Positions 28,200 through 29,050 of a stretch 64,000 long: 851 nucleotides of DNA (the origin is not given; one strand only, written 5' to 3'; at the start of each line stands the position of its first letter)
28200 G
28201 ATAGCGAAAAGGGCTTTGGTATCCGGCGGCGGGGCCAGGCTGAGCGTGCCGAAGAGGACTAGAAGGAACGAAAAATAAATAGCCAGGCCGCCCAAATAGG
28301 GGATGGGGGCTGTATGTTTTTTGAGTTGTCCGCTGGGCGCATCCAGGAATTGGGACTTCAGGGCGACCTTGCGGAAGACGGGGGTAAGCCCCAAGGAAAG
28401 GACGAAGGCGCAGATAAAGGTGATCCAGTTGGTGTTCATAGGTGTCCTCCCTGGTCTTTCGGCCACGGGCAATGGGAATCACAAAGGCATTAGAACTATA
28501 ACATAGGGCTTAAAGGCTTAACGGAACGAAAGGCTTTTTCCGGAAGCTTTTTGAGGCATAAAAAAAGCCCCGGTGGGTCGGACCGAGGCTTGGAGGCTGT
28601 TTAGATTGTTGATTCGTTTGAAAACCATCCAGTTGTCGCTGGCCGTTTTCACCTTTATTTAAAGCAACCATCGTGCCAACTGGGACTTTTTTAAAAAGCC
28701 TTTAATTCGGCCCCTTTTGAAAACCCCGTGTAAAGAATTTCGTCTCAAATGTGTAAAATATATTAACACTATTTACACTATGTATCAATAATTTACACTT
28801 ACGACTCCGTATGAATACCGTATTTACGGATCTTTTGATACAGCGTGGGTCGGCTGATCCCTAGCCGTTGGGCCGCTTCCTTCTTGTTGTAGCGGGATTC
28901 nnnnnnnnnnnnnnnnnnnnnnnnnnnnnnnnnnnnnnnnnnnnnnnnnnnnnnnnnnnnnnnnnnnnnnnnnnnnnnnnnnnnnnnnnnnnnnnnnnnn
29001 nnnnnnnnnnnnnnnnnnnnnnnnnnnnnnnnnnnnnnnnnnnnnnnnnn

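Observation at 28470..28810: Complete sigma-54 regulatory module: activator gene, then GTGTAAA repeat enhancer, then perfect -24/-12 promoter, then leader hairpin, then glycan-initiation operon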

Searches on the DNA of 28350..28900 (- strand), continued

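Call 44: search_with_rna_model(model_id=R1, sources=[L122, L124, L125], max_evalue=10, filters=off, show_alignments=3)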
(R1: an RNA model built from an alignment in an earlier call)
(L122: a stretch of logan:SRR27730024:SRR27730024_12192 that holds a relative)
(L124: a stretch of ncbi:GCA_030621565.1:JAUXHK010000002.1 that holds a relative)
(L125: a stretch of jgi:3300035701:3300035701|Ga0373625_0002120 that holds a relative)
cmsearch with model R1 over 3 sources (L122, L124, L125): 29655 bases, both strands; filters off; matches with E-value up to 10: 12.
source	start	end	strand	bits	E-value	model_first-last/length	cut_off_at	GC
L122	6026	6118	+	12.7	1.3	1-97/97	no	0.57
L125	6391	6463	-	11.2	2.7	1-97/97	no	0.27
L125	1259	1305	-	10.5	3.8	1-97/97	no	0.19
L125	4558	4616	-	10.4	4.1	1-97/97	no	0.44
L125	4426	4521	+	9.9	5.2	1-97/97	no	0.28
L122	1152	1214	-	9.1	7.7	1-97/97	no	0.41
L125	1918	1957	-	8.9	8.4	1-97/97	no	0.25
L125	4491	4537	-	8.9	8.7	1-97/97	no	0.28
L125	3148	3216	+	8.8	9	1-97/97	no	0.42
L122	4159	4225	+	8.8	9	1-97/97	no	0.6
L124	9459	9499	-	8.7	9.2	1-97/97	no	0.41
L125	6910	6983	-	8.6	10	1-97/97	no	0.38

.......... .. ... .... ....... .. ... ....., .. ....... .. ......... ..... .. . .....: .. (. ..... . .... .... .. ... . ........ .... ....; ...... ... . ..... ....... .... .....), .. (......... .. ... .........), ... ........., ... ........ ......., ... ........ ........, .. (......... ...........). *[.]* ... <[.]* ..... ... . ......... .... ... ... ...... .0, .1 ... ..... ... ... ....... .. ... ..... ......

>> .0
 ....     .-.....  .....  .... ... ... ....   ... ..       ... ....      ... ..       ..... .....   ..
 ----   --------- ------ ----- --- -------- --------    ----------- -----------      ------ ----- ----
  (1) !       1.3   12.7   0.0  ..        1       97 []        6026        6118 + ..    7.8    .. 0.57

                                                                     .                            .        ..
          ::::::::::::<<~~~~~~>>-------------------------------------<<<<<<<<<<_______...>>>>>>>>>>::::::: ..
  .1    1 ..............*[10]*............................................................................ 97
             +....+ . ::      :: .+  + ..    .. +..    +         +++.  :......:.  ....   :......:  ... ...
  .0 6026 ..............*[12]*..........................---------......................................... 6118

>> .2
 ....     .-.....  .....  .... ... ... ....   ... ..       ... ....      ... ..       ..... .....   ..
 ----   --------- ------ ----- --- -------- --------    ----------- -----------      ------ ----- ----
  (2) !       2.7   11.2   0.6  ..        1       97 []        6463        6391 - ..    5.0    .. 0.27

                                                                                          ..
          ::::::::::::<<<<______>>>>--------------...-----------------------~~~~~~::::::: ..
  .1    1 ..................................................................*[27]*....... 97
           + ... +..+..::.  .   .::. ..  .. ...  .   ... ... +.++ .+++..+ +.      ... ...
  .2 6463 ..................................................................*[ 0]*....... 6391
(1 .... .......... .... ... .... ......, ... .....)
